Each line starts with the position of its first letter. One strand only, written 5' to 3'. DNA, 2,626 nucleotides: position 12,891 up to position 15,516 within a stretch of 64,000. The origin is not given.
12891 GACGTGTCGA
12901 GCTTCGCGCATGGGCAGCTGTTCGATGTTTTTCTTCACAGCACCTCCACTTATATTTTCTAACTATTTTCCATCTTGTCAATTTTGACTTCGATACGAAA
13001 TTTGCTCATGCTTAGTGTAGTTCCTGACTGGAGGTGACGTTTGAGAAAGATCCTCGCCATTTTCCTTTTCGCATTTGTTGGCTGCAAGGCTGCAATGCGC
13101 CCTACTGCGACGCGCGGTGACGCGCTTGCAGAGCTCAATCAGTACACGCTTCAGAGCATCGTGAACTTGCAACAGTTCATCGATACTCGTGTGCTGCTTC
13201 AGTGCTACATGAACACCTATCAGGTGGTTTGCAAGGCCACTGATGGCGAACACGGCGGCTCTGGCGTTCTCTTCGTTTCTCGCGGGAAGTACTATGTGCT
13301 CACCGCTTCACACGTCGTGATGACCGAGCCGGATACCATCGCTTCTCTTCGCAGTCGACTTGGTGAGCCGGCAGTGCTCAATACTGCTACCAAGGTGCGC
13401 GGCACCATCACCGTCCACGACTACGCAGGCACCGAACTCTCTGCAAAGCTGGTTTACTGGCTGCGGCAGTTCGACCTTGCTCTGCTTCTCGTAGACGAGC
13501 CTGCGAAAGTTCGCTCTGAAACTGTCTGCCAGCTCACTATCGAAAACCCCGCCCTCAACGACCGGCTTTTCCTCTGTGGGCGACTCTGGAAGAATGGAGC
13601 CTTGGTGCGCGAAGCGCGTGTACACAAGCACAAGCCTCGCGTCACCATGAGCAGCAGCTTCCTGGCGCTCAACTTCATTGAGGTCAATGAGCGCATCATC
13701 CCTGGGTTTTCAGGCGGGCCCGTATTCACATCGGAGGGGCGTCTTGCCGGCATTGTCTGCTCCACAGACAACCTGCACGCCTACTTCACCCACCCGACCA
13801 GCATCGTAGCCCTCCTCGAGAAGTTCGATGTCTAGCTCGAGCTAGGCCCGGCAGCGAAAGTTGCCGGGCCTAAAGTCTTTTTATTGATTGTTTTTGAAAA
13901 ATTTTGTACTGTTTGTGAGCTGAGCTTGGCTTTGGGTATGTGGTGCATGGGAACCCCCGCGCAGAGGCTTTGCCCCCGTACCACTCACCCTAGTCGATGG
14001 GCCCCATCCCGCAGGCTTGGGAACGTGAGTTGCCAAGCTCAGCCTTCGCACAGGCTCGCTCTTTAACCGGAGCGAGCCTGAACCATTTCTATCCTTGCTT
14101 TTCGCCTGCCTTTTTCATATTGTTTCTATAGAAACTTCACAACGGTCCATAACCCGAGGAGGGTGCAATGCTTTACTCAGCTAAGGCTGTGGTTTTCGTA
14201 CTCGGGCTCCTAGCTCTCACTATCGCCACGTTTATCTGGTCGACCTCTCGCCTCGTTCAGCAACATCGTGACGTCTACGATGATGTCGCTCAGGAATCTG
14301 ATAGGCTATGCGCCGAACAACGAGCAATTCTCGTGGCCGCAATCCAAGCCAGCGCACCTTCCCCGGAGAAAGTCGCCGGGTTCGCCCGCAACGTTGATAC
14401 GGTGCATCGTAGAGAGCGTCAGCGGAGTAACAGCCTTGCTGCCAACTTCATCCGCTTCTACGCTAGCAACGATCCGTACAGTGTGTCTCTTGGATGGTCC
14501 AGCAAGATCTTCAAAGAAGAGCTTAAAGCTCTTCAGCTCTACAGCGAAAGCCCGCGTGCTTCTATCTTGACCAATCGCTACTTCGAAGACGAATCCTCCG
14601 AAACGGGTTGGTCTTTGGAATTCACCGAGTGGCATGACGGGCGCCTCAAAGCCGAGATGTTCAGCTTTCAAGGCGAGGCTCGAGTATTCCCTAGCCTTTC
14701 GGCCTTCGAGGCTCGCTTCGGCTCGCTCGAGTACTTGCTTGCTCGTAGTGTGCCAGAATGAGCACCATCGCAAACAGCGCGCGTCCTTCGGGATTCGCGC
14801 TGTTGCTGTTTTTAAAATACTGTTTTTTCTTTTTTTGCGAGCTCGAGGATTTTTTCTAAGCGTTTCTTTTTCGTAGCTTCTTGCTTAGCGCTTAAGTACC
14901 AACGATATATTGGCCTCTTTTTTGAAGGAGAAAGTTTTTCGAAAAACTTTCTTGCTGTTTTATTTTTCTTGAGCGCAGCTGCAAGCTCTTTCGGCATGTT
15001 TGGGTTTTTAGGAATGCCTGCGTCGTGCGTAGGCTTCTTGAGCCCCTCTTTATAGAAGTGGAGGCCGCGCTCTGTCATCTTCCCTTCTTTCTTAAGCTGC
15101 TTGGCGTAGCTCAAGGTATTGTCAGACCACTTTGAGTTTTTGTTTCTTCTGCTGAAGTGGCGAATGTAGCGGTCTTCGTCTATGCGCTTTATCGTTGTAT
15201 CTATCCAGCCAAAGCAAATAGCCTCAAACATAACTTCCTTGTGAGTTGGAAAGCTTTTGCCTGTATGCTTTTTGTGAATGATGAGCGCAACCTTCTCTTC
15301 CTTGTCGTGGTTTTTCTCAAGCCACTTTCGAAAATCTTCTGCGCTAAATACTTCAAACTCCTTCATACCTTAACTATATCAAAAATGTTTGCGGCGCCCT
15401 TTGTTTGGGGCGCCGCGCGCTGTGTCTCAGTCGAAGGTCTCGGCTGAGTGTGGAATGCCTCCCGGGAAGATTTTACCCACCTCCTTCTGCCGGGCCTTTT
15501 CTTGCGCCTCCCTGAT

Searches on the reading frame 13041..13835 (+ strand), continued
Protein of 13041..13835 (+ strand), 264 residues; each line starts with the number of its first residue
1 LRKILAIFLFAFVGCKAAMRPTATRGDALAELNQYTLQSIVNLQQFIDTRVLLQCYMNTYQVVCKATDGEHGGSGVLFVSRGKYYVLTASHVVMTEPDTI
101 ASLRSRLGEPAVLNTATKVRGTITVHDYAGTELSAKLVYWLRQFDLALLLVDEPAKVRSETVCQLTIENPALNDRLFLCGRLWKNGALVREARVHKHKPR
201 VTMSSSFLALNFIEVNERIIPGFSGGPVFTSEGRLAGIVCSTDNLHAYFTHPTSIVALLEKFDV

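Call 64: search_protein_representatives(protein=window:13041-13835:+)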
Query: 264 residues. Proteins with E-value up to 0.001 (for the whole library): 49; up to 1e-10: 5; up to 1e-30: 1. The best 49 are listed.
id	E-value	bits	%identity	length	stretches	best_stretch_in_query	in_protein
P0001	1.2e-160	548.7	100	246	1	19-264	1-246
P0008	3.8e-22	95.1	31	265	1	37-259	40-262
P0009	4.4e-15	71.9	34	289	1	72-253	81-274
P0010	2.9e-11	59.4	36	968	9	174-203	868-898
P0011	9.3e-11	57.7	35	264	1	58-255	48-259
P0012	1.4e-08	50.6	25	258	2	118-258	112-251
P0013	4.8e-08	48.9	28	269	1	73-241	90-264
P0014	1.7e-07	47.1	25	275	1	5-260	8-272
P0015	1.7e-06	43.8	31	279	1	61-247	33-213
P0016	4.0e-06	42.6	34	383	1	72-260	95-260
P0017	5.4e-06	42.1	31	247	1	133-253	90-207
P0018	7.3e-06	41.7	34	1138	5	34-238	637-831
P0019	9.9e-06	41.3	33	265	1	72-245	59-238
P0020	1.9e-05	40.4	33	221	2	184-256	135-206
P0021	2.1e-05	40.2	34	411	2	172-253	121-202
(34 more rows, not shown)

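Call 65: find_encoding_contigs(protein=P0008, flank=5000, max_places=4)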
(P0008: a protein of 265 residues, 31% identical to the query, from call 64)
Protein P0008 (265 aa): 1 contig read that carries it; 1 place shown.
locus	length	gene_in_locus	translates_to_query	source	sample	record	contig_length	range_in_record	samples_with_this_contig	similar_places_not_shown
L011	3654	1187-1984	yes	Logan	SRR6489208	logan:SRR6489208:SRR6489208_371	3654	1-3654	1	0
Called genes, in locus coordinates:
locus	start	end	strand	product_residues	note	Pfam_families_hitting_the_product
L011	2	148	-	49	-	?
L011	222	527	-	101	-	-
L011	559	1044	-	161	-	-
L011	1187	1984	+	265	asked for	PF13365:Trypsin_2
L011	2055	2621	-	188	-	-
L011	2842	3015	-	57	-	-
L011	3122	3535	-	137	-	-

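Call 66: list_cluster_members(proteins=[P0008, P0009, P0011, P0012, P0013, P0014, P0015, P0016, P0017, P0019])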
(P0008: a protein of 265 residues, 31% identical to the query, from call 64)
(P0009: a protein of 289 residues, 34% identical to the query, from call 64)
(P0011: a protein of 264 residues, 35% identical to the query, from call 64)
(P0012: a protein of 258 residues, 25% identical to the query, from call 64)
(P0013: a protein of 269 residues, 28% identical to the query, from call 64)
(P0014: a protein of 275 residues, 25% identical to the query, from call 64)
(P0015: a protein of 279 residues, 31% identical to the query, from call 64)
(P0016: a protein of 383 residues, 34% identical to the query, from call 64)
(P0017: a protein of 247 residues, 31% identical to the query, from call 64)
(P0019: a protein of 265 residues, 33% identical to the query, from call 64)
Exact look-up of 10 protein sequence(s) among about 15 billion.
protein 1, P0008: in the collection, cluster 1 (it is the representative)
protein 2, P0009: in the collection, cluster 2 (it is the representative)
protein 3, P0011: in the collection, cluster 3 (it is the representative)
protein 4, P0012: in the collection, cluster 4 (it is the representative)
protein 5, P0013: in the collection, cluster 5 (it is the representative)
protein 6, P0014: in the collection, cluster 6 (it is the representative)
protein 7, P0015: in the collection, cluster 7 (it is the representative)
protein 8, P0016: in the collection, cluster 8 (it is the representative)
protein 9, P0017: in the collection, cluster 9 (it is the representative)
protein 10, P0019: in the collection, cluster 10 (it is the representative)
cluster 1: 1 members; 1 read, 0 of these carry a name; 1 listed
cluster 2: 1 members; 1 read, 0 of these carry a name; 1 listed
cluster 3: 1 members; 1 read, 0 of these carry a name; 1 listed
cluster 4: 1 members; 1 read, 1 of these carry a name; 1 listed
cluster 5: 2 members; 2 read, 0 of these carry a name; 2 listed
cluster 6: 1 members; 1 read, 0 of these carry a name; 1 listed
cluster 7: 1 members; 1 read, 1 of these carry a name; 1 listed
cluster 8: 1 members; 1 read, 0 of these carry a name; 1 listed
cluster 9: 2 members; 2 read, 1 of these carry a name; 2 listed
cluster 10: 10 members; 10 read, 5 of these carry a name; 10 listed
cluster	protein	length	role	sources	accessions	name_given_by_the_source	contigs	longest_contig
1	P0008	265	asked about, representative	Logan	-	-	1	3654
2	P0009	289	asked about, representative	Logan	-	-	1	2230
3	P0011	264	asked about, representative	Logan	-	-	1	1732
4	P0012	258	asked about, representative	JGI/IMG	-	S1-C subfamily serine protease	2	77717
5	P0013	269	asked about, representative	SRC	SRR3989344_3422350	-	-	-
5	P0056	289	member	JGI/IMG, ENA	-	-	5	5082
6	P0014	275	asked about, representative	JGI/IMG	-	-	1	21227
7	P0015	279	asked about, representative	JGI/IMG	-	S1-C subfamily serine protease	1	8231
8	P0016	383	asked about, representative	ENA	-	-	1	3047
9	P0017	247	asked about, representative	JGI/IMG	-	S1-C subfamily serine protease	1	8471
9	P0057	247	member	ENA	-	-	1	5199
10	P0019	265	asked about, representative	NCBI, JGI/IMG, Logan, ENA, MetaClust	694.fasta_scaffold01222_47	S1-C subfamily serine protease | \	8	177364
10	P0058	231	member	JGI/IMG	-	S1-C subfamily serine protease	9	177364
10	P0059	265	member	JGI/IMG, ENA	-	S1-C subfamily serine protease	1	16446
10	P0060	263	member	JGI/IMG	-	S1-C subfamily serine protease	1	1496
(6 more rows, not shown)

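Call 71: search_solved_structures(query=A6, max_evalue=10)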
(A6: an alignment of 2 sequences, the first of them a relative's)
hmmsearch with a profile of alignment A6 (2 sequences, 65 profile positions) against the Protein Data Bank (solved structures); distinct sequences matched with E-value up to 10: 3.
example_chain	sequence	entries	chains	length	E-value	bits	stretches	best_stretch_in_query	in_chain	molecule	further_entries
4yxx_A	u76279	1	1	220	0.0013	21.7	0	26-52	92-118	dTor_6x35L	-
8c3w_A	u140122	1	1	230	0.026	17.4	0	26-54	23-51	dnHEM1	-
4b8b_A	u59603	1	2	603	1.8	11.5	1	5-27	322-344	GENERAL NEGATIVE REGULATOR OF TRANSCRIPTION SUBUNIT 1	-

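Call 77: find_encoding_contigs(protein=P0003, flank=10000, max_places=6)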
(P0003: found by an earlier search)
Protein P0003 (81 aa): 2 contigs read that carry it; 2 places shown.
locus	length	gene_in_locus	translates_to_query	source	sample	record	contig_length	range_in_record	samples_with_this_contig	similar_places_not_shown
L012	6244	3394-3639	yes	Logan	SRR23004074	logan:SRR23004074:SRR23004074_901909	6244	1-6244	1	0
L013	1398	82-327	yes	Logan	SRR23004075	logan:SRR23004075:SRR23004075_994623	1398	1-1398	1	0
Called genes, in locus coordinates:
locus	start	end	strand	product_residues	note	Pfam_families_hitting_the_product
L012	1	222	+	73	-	?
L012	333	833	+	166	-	PF06610:AlaE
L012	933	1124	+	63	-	-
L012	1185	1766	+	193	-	PF28474:DUF8412, PF13376:OmdA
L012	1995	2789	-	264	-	PF00089:Trypsin (weak), PF13365:Trypsin_2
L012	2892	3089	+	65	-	-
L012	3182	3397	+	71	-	-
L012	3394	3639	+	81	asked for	-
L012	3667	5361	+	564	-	PF00999:Na_H_Exchanger, PF02254:TrkA_N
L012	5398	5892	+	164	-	-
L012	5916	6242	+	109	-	?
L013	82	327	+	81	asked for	-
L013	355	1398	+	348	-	?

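Call 85: find_encoding_contigs(protein=P0014, flank=4000, max_places=2)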
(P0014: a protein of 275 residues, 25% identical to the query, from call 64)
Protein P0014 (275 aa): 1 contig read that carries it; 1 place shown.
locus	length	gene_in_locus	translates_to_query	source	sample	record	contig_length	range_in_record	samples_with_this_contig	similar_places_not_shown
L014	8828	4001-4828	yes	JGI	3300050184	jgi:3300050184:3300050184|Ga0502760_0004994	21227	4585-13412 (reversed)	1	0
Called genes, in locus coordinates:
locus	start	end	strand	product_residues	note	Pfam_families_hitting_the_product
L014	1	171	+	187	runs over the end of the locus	PF02357:NusG, PF00467:KOW (faint)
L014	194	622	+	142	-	PF03946:Ribosomal_L11_N, PF00298:Ribosomal_L11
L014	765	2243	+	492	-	PF02934:GatB_N, PF02637:GatB_Yqey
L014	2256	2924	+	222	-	PF00702:Hydrolase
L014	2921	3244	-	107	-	-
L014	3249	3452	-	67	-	-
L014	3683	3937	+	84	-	-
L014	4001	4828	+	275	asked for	PF13365:Trypsin_2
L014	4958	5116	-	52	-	-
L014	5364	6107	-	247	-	PF18912:DZR_2 (faint)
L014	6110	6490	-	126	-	-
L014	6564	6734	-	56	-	-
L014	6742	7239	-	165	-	PF06596:PsbX (faint)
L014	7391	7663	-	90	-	-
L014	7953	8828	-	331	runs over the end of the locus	PF13517:FG-GAP_3 (faint)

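Call 86: find_encoding_contigs(protein=P0012, flank=4000, max_places=2)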
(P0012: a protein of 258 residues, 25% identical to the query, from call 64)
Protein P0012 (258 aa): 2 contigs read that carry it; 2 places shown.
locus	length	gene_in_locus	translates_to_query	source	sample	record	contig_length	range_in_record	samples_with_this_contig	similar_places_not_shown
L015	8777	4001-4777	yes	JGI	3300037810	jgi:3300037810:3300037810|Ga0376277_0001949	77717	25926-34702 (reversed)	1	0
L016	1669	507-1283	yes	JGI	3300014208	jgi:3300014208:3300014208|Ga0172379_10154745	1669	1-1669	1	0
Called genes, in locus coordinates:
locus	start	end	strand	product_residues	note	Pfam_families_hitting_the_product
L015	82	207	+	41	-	-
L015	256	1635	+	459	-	-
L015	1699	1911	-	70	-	-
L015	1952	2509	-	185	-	PF02525:Flavodoxin_2, PF03358:FMN_red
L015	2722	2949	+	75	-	-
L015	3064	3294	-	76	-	-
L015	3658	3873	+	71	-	-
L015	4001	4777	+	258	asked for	PF13365:Trypsin_2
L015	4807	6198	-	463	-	-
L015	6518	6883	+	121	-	-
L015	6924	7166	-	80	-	-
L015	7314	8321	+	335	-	-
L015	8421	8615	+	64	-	-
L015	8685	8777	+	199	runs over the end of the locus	PF13328:HD_4 (weak)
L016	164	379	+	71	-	-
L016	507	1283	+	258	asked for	PF13365:Trypsin_2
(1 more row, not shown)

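Call 87: find_encoding_contigs(protein=P0019, flank=4000, max_places=2)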
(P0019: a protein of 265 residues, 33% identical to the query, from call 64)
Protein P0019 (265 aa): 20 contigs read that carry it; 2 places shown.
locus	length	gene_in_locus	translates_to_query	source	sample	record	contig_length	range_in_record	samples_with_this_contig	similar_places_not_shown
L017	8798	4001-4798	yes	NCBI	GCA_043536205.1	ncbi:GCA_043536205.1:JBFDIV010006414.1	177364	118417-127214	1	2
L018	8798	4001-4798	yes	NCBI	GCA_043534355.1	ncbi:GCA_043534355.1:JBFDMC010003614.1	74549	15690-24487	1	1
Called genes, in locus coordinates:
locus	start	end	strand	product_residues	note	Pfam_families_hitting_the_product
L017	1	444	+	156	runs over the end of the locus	-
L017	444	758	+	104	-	-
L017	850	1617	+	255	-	-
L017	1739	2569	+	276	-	-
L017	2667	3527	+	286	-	-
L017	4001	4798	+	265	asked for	PF00089:Trypsin, PF13365:Trypsin_2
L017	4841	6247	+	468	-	PF00082:Peptidase_S8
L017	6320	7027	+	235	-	PF09116:gp45-slide_C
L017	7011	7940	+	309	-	PF00004:AAA, PF13173:AAA_14 (weak), PF13401:AAA_22 (faint), PF13177:DNA_pol3_delta2, PF21328:Gp44_lid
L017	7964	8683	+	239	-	-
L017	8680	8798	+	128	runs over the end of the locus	PF16790:Phage_clamp_A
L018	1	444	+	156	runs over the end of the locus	-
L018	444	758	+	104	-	-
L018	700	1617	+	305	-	-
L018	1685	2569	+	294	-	-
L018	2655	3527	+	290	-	-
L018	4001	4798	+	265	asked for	PF00089:Trypsin, PF13365:Trypsin_2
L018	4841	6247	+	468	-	PF00082:Peptidase_S8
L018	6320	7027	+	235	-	PF09116:gp45-slide_C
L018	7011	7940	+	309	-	PF00004:AAA, PF13173:AAA_14 (weak), PF13401:AAA_22 (faint), PF13177:DNA_pol3_delta2, PF21328:Gp44_lid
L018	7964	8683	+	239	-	-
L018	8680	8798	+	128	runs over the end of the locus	PF16790:Phage_clamp_A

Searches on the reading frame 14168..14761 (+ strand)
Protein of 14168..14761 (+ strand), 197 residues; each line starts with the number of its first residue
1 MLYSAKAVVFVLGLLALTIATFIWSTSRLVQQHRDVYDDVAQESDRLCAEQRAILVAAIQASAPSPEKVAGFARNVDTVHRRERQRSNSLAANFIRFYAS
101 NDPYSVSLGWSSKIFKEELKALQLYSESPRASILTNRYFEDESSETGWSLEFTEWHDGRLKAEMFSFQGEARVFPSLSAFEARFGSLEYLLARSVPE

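Call 5: search_protein_families(library=pfam, proteins=[window:14168-14761:+], max_evalue=1)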
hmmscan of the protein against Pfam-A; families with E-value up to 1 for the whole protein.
window:14168-14761:+ (197 aa): 1 family
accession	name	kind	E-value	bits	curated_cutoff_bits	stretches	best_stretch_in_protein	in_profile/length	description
PF24432.1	DUF7555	-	0.082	13.4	28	1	2-44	37-80/133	Family of unknown function (DUF7555)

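Call 9: search_protein_families(library=phrogs, proteins=[window:14168-14761:+], max_evalue=1)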
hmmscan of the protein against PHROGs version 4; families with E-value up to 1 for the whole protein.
window:14168-14761:+ (197 aa): 2 families
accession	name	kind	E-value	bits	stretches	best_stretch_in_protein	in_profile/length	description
phrog_1142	-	unknown function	0.27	12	1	8-25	17-34/62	-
phrog_24613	-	unknown function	0.47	11.1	1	14-61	31-78/193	-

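Call 12: find_encoding_contigs(protein=window:14168-14761:+, flank=10000, max_places=6)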
Protein window:14168-14761:+ (197 aa): no gene with exactly this product is on record in the collection.

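Call 17: search_protein_families(library=ncbifam, proteins=[window:14168-14761:+], max_evalue=1)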
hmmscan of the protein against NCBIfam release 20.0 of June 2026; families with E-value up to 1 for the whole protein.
window:14168-14761:+ (197 aa): 0 families

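Call 18: search_protein_families(library=padloc, proteins=[window:14168-14761:+], max_evalue=1)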
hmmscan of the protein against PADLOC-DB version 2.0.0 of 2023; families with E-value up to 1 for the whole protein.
window:14168-14761:+ (197 aa): 0 families

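Call 72: search_solved_structures(query=window:14168-14761:+, max_evalue=10)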
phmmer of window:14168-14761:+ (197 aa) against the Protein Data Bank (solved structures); distinct sequences matched with E-value up to 10: 20.
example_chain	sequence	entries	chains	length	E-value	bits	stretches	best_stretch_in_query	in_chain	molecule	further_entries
8ycp_A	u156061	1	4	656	0.16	15.2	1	5-58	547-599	Transient receptor potential cation channel subfamily V member 1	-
9vtz_A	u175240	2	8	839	0.3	14.3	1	5-58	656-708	Transient receptor potential cation channel subfamily V member 1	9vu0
8u3j_A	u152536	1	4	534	0.36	14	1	5-58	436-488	Transient receptor potential cation channel subfamily V member 1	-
3j5p_B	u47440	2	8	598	0.43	13.8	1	5-58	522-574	Transient receptor potential cation channel subfamily V member 1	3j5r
5irx_A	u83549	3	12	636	0.45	13.7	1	5-58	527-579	Transient receptor potential cation channel subfamily V member 1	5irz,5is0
7l2p_A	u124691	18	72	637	0.45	13.7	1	5-58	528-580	Transient receptor potential cation channel subfamily V member 1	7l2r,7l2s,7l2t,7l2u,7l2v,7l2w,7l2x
8u2z_A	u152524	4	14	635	0.46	13.7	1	5-58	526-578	Transient receptor potential cation channel subfamily V member 1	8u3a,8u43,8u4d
3j5q_D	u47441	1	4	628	0.48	13.6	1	5-58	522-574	Transient receptor potential cation channel subfamily V member 1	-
8jqr_A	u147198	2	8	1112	0.57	13.4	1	5-58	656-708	Transient receptor potential cation channel subfamily V member 1,PreScission Site,Green fl | Transient receptor potential cation channel subfamily V member 1,Gr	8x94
8gf8_A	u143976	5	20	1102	0.57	13.4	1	5-58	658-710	Transient receptor potential cation channel subfamily V member 1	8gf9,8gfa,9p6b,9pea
11cj_A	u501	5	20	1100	0.58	13.4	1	5-58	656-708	Transient receptor potential cation channel subfamily V member 1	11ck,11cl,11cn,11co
3j9j_A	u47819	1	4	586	0.63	13.2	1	5-58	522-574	Transient receptor potential cation channel subfamily V member 1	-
7lqy_A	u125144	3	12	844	0.71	13.1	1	5-58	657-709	Osm-9-like TRP channel 1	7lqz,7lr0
8t0c_A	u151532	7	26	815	0.82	12.9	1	5-58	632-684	Transient receptor potential cation channel subfamily V member 1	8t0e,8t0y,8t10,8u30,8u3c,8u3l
9w4n_A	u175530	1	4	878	0.83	12.8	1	5-58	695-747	Transient receptor potential cation channel subfamily V member 1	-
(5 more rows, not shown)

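Call 76: find_related_loci(query=window:14168-14761:+, collection=viral_contigs, flank=5000)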
Query window:14168-14761:+ (197 aa) in viral_contigs; peptide patterns used: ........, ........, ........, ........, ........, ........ (x = any residue, [..] = any of these).
21 stretches matched a pattern, but none encodes a relative of the query by tblastn (E <= 1e-3).

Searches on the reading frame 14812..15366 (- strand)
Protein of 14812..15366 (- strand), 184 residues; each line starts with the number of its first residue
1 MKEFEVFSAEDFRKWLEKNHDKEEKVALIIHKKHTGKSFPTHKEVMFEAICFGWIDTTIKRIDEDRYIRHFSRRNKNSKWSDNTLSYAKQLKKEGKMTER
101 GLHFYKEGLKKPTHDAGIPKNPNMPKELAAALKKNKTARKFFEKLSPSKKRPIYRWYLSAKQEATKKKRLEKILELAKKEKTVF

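Call 5: search_protein_families(library=pfam, proteins=[window:14812-15366:-], max_evalue=1)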
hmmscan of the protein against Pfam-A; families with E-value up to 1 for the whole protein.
window:14812-15366:- (184 aa): 2 families
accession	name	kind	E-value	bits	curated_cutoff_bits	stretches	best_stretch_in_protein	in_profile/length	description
PF13376.11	OmdA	-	4.3e-18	65.5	25.6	1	123-178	3-58/60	Bacteriocin-protection, YdeI or OmpD-Associated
PF17107.11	SesA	-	0.055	14.1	26.3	1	105-174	38-112/122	N-terminal domain on NACHT_NTPase and P-loop NTPases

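Call 9: search_protein_families(library=phrogs, proteins=[window:14812-15366:-], max_evalue=1)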
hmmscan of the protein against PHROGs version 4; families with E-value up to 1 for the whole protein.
window:14812-15366:- (184 aa): 0 families

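Call 13: find_encoding_contigs(protein=window:14812-15366:-, flank=10000, max_places=6)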
Protein window:14812-15366:- (184 aa): no gene with exactly this product is on record in the collection.

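Call 17: search_protein_families(library=ncbifam, proteins=[window:14812-15366:-], max_evalue=1)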
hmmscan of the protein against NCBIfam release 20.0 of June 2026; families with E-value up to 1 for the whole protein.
window:14812-15366:- (184 aa): 0 families

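Call 18: search_protein_families(library=padloc, proteins=[window:14812-15366:-], max_evalue=1)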
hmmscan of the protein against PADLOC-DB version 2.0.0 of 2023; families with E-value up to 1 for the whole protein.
window:14812-15366:- (184 aa): 0 families
